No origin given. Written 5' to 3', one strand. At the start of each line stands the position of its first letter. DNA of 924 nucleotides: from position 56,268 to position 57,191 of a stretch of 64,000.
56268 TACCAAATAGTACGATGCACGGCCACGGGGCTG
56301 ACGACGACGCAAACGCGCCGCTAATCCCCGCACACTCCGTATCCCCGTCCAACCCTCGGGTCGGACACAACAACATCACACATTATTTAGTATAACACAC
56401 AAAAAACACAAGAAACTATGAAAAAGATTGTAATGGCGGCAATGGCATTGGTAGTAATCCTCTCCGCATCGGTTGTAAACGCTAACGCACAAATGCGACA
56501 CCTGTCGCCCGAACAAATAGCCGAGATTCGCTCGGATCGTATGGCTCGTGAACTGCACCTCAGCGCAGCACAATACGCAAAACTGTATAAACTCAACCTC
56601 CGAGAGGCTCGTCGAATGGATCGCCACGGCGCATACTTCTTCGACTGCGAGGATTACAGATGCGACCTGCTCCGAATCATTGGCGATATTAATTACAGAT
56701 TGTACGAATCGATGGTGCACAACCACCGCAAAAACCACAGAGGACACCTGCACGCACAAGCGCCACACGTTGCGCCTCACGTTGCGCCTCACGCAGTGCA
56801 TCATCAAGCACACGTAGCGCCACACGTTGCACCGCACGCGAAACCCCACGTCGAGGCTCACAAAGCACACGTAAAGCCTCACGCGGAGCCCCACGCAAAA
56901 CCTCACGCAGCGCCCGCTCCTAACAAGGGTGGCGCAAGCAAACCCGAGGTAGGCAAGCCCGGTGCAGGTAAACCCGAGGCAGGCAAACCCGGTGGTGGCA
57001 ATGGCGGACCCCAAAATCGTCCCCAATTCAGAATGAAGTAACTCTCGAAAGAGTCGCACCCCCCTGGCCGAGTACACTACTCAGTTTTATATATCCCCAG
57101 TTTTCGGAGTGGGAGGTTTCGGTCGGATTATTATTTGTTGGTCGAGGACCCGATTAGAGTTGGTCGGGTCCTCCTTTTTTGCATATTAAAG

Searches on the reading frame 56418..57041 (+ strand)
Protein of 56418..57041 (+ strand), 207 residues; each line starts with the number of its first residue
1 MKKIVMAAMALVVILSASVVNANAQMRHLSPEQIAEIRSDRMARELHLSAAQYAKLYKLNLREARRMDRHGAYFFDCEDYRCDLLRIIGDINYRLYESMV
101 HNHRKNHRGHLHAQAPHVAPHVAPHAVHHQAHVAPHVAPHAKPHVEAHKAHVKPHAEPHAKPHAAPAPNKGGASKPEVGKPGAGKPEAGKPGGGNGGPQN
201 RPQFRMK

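Call 3: search_protein_families(library=pfam, proteins=[window:56418-57041:+], max_evalue=10)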
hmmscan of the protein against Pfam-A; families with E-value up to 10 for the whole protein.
window:56418-57041:+ (207 aa): 1 family
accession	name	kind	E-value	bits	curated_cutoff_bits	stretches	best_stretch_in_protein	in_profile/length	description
PF16231.10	DUF4890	-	0.00024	22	29.7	1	25-69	6-50/109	Domain of unknown function (DUF4890)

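Call 38: search_protein_families(library=ncbifam, proteins=[window:56418-57041:+], max_evalue=0.01)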
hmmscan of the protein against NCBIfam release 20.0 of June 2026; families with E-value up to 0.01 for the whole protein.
window:56418-57041:+ (207 aa): 1 family
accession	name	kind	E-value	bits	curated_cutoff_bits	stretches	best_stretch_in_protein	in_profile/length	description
NF009391.0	PRK12750.1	equivalog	0.0073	16.3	148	0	2-70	5-73/170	CpxP family protein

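Call 40: search_solved_structures(query=window:56418-57041:+, max_evalue=5)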
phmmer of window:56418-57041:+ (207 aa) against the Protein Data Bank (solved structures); distinct sequences matched with E-value up to 5: 9.
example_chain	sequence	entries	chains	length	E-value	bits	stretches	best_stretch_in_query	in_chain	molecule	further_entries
5y6p_G1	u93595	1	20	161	0.86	13.1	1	14-52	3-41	alpha_APC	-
6kgx_AH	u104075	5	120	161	1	12.9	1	14-52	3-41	Allophycocyanin alpha subunit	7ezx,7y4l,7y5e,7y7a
5tjf_A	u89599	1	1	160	1.1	12.8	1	14-52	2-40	Allophycocyanin alpha subunit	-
9wg7_D2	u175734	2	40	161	1.1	12.7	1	14-52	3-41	Allophycocyanin alpha chain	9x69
9zem_A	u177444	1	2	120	1.2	12.6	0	32-32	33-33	HeliScrew4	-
1b33_A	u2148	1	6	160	1.3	12.5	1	14-53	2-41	ALLOPHYCOCYANIN, ALPHA CHAIN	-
2vjt_A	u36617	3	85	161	1.4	12.4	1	14-52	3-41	ALLOPHYCOCYANIN ALPHA SUBUNIT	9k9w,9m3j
9v7j_M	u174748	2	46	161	1.5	12.3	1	14-52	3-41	Allophycocyanin alpha subunit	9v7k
4f0u_A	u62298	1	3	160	1.5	12.3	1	14-52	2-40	Allophycocyanin alpha chain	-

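Call 56: search_solved_structures(query=A4, max_evalue=1, show_alignments=1)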
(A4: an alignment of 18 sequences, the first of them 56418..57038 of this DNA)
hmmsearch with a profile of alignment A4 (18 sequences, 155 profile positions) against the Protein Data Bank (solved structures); distinct sequences matched with E-value up to 1: 11.
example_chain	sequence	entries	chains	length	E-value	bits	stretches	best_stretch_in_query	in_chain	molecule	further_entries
3oeo_A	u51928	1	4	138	0.001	22.3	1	46-121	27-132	Spheroplast protein Y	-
5wnw_A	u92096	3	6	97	0.056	16.7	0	49-106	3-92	Periplasmic chaperone Spy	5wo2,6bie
5wo1_A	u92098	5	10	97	0.082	16.2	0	49-96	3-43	Periplasmic chaperone Spy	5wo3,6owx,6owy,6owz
3o39_A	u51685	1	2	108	0.12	15.7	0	49-106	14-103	Periplasmic protein related to spheroblast formation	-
8flj_E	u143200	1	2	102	0.32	14.3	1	44-80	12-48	Integration host factor subunit alpha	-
2n11_A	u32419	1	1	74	0.55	13.5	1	26-49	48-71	Unconventional myosin-VI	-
7rpr_A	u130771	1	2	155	0.84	12.9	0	51-99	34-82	Fibronectin-binding lipoprotein FbpA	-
8iss_C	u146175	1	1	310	0.85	12.9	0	66-142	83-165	tRNA-splicing endonuclease subunit Sen34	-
8hmy_B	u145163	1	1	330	0.94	12.7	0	66-142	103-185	tRNA-splicing endonuclease subunit Sen34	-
8hmz_B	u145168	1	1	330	0.94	12.7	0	66-142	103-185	tRNA-splicing endonuclease subunit Sen34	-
7uxa_A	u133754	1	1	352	0.98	12.7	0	66-142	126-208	tRNA-splicing endonuclease subunit Sen34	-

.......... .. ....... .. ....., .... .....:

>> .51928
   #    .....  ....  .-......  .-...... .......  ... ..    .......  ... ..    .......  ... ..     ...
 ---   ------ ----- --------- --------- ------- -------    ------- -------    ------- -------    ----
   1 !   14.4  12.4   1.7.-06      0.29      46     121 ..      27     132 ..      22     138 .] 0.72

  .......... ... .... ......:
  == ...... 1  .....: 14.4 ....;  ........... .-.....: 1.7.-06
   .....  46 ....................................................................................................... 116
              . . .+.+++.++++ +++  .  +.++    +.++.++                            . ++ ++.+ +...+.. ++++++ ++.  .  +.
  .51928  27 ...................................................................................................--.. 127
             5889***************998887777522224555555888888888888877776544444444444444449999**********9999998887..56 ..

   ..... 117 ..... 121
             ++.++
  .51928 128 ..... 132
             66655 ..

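Call 57: search_protein_families(library=pfam, alignment_id=A4, max_evalue=0.01)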
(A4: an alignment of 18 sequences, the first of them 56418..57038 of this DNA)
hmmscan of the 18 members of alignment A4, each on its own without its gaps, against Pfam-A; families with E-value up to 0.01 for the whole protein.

A. member 1, window:56418-57038:+ (207 aa): 1 family
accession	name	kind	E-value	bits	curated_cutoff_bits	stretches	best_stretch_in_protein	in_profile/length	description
PF16231.10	DUF4890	-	0.00024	22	29.7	1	25-69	6-50/109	Domain of unknown function (DUF4890)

B. families by the number of members that match (of 18 scanned): 5 families
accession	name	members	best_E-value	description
PF16231.10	DUF4890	15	1.6e-11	Domain of unknown function (DUF4890)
PF07813.17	LTXXQ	4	2.9e-05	LTXXQ motif family protein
PF13801.11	Metal_resist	3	4.2e-07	Heavy-metal resistance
PF10335.14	DUF294_C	1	0.007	Putative nucleotidyltransferase substrate binding domain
PF11198.13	DUF2857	1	0.0095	Protein of unknown function (DUF2857)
